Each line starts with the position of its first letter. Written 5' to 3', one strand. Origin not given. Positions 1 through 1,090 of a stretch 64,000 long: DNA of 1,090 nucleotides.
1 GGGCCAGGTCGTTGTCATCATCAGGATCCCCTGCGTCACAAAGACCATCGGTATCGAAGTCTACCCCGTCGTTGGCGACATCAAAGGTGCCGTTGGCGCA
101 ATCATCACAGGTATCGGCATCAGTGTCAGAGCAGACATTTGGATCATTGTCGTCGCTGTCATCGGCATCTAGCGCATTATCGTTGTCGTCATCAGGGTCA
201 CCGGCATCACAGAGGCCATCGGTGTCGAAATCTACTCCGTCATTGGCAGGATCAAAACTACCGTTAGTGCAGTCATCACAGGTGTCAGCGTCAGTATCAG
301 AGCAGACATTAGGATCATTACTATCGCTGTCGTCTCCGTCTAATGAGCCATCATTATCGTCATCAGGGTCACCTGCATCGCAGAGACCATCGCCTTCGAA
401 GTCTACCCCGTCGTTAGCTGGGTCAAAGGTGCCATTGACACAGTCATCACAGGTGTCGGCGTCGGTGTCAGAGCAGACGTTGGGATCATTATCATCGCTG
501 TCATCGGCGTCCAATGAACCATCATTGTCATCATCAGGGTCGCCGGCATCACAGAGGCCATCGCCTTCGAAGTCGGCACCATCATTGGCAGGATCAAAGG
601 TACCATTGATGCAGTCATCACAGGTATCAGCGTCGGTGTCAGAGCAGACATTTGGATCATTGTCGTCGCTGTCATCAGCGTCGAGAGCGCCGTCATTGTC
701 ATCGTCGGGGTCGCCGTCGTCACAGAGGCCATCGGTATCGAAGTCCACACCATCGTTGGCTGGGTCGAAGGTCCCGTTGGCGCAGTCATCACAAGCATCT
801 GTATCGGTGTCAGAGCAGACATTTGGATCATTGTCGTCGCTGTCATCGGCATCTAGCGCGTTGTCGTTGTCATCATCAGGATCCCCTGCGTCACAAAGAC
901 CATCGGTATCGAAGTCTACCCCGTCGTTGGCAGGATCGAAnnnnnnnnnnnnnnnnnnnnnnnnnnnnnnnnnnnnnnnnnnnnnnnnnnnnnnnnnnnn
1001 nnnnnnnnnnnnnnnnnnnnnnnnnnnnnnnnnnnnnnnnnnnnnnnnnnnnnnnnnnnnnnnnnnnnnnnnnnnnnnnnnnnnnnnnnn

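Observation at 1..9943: Giant (>3,300 aa, still incomplete) secreted protein combining an FGE/SUMF1-like domain, Myxococcus-type Cys-rich repeats, RCC1 blades and a ~33-copy TSP3-like D-rich tandem array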

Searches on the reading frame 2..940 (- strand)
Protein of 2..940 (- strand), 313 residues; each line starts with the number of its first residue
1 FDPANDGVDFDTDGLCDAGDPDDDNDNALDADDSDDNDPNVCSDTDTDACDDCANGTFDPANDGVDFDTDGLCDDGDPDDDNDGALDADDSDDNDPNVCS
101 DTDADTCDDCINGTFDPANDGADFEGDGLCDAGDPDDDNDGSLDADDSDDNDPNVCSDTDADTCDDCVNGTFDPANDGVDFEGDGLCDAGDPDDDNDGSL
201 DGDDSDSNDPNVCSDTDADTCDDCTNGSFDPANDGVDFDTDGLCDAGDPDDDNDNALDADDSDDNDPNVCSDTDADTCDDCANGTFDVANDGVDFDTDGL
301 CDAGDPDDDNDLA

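Call 12: find_related_loci(query=window:2-940:-, collection=genome_contigs, flank=10000)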
Query window:2-940:- (313 aa) in genome_contigs; peptide patterns used: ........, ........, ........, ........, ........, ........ (x = any residue, [..] = any of these).
457 stretches matched a pattern; 94 encode a relative of the query (tblastn E <= 1e-3); the best 80 are kept; 75 distinct loci.
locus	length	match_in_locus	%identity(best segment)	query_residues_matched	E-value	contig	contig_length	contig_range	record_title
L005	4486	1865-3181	60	2-311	4e-72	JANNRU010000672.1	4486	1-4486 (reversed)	MAG: Acidobacteriota bacterium isolate SOY_31_metabat_307 SOY_31_k141_1905611, whole genome shotgun sequence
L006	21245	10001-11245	62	1-301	2e-63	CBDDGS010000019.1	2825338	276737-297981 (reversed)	MAG: Cyclobacteriaceae bacterium isolate 7bf65b70-e105-457f-9ef6-09cd8f831aad genome assembly, contig: contig_19, whole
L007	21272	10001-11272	66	1-311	4e-62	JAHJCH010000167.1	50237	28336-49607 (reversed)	MAG: Myxococcota bacterium isolate Modern_marine.mb.298 Modern_marine.mb.298_k141_1217346, whole genome shotgun sequence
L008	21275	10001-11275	66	1-311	7e-61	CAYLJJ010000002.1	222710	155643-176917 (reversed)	MAG TPA_asm: uncultured Nannocystaceae bacterium isolate binchicken_co141_483 genome assembly, contig: NODE_72_length_22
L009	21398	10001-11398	59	1-303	2e-54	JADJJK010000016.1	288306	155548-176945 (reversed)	MAG: Myxococcales bacterium isolate Ejby_18-Q3-R6-50_BATAC.353 tig00004243-10-2882520, whole genome shotgun sequence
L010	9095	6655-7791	52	1-311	2e-53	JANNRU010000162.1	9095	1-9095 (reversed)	MAG: Acidobacteriota bacterium isolate SOY_31_metabat_307 SOY_31_k141_2490201, whole genome shotgun sequence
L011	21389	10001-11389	62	1-305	2e-52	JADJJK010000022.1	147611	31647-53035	MAG: Myxococcales bacterium isolate Ejby_18-Q3-R6-50_BATAC.353 tig00006012-10-1476920, whole genome shotgun sequence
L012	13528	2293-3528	54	2-304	2e-52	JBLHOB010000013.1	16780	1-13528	MAG: Myxococcota bacterium isolate 3300055726_23 Ga0535650_0005080, whole genome shotgun sequence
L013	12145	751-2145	63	1-302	4e-49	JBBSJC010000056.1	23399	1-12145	MAG: Polyangiales bacterium isolate LS4_concoct.218 LS4_concoct.218_K_3365121_L_23399_cov_12.0000, whole genome shotgun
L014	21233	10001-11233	53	2-311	4e-49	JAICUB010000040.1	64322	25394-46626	MAG: Polyangiaceae bacterium isolate GZL_ISSM_2_bin.52 k141_4956007_length_64322_cov_13.5984, whole genome shotgun seque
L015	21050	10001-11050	53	1-311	7e-48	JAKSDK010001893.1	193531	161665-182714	MAG: Phycisphaerales bacterium isolate MAG.67 k141_7013481, whole genome shotgun sequence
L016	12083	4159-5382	61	1-304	1e-46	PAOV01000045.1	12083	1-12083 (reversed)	MAG: Chloroflexota bacterium isolate SAT206 127821, whole genome shotgun sequence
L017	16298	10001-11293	59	1-313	3e-47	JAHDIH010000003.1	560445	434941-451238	MAG: Deltaproteobacteria bacterium isolate MAG-89 RZ_13, whole genome shotgun sequence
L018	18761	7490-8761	50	4-301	5e-46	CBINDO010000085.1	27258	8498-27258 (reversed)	MAG TPA_asm: uncultured bacterium isolate SRR16817062_binner13_Refined_9 genome assembly, contig: ERZ27393189.452, whole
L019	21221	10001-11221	54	1-311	4e-45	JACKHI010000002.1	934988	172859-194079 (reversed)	MAG: Phycisphaerales bacterium isolate HK-STAS-PLAN-14 HK-STAS-PLAN-14_2, whole genome shotgun sequence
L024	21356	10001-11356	60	1-306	4e-41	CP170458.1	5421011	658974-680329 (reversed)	MAG: Bacteroidota bacterium isolate tig00000052 chromosome, complete genome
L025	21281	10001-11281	60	1-303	7e-41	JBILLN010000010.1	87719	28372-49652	MAG: Bradymonadia bacterium isolate ME2017-08-05_3300034118_group7_bin165 Rohwer_bin1474_scaffold_25_c1, whole genome sh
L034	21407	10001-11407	62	1-301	2e-30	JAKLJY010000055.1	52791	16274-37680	MAG: Myxococcota bacterium isolate MAG.78 MAG.78-NODE_55_length_52791_cov_6.161798, whole genome shotgun sequence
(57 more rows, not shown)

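Call 45: search_protein_families(library=pfam, proteins=[L025:5516-12622:+, L034:5477-12556:+, L007:6347-15730:+, L019:9365-14461:+], max_evalue=0.0001)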
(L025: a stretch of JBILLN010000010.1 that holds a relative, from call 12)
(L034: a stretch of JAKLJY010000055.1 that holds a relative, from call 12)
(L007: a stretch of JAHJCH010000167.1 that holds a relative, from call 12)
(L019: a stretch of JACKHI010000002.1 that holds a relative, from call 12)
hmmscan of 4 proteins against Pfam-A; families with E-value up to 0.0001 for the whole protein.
L025:5516-12622:+ (2369 aa): 0 families

L034:5477-12556:+ (2360 aa): 0 families

L007:6347-15730:+ (3128 aa): 2 families
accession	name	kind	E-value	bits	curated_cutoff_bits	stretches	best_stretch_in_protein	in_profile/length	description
PF18884.5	TSP3_bac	-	1.4e-13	50.8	25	3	3042-3063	1-22/22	Bacterial TSP3 repeat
PF02412.23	TSP_3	-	2.1e-05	24.6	25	1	2971-3005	2-36/36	Thrombospondin type 3 repeat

L019:9365-14461:+ (1699 aa): 2 families
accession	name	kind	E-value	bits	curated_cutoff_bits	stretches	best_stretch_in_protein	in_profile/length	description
PF01483.27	P_proprotein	-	1.8e-06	28.4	21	0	155-188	52-85/86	Proprotein convertase P-domain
PF02412.23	TSP_3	-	2.7e-05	24.2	25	1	216-248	2-34/36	Thrombospondin type 3 repeat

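Call 48: search_protein_families(library=ncbifam, proteins=[L025:11723-12622:+, L034:11657-12556:+, L007:14831-15730:+, L008:15029-15928:+, L015:15371-16270:+, L019:13562-14461:+, L024:11717-12616:+], max_evalue=0.01)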
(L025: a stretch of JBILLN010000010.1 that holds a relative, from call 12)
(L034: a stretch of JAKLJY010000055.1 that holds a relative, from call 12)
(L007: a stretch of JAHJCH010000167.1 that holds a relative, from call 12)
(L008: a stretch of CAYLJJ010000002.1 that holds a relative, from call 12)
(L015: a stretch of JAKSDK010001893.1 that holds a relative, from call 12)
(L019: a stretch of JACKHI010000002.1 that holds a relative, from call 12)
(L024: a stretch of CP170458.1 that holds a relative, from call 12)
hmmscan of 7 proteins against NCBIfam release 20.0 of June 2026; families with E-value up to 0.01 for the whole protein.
L025:11723-12622:+ (300 aa): 3 families
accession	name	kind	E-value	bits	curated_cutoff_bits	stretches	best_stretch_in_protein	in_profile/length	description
NF047638.1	throspo3_MtsC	equivalog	2e-13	50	350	1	88-239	106-263/428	cell-cell cohesion MYXO-CTERM protein MtsC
NF045500.1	Omp28_seleno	equivalog_domain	1.4e-05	24.6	200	1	168-207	270-309/377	Omp28-related selenoprotein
NF042425.1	Amuc_1099_fam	equivalog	0.0032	17.1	50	1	229-256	128-155/321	Amuc_1099 family pilus-like system protein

L034:11657-12556:+ (300 aa): 3 families
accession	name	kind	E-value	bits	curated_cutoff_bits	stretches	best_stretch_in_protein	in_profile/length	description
NF047638.1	throspo3_MtsC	equivalog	9.8e-13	47.8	350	1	91-238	108-263/428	cell-cell cohesion MYXO-CTERM protein MtsC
NF045500.1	Omp28_seleno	equivalog_domain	2.5e-06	27.1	200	1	170-206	273-309/377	Omp28-related selenoprotein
NF042425.1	Amuc_1099_fam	equivalog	0.0099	15.5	50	1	228-255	128-155/321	Amuc_1099 family pilus-like system protein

L007:14831-15730:+ (300 aa): 5 families
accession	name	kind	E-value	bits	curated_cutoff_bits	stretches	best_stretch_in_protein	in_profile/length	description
NF047638.1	throspo3_MtsC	equivalog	1.7e-09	37.1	350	1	142-253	111-235/428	cell-cell cohesion MYXO-CTERM protein MtsC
NF033765.2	gliding_CglD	equivalog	2.1e-08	32.5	400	1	155-249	146-242/1124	adventurous gliding motility lipoprotein CglD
NF047639.1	throspo3_MtsD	equivalog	1.9e-05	23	800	1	106-256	383-529/651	cell-cell cohesion protein MtsD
NF045500.1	Omp28_seleno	equivalog_domain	3.7e-05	23.3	200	1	152-191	270-309/377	Omp28-related selenoprotein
TIGR03901.2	MYXO-CTERM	domain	0.0029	17.9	20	1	265-300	1-34/34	MYXO-CTERM sorting domain-containing protein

L008:15029-15928:+ (300 aa): 3 families
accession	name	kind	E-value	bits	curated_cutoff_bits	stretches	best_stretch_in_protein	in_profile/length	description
NF047638.1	throspo3_MtsC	equivalog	1.5e-13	50.4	350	2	85-221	111-262/428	cell-cell cohesion MYXO-CTERM protein MtsC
NF033765.2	gliding_CglD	equivalog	7.1e-06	24.1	400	1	229-260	201-232/1124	adventurous gliding motility lipoprotein CglD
NF045500.1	Omp28_seleno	equivalog_domain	0.00074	19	200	1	150-190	269-309/377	Omp28-related selenoprotein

L015:15371-16270:+ (300 aa): 0 families

L019:13562-14461:+ (300 aa): 0 families

L024:11717-12616:+ (300 aa): 6 families
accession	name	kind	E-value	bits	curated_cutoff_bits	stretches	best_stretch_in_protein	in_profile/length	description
NF038113.1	T9SSA_dep_M36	equivalog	4.4e-10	38.4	885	1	209-296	786-867/869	T9SS-dependent M36 family metallopeptidase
TIGR04183.1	Por_Secre_tail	domain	4.7e-10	39.3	23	1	218-296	1-70/72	T9SS type A sorting domain-containing protein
NF038112.1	myxo_dep_M36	subfamily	2.5e-08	31.6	1500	1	8-102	1187-1286/1604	myxosortase-dependent M36 family metallopeptidase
NF052323.1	T9SSA_dep_M6i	equivalog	0.0001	20.4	600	1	194-290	936-1030/1043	T9SS-dependent M6-like inactivated metalloprotease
NF033707.1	T9SS_sortase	equivalog_domain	0.00015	19.6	420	1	211-285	994-1076/1095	type IX secretion system sortase PorU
NF041321.1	Alpha-amyl_MalA_Halo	equivalog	0.00066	18.2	875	1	16-85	5-69/666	alpha-amylase MalA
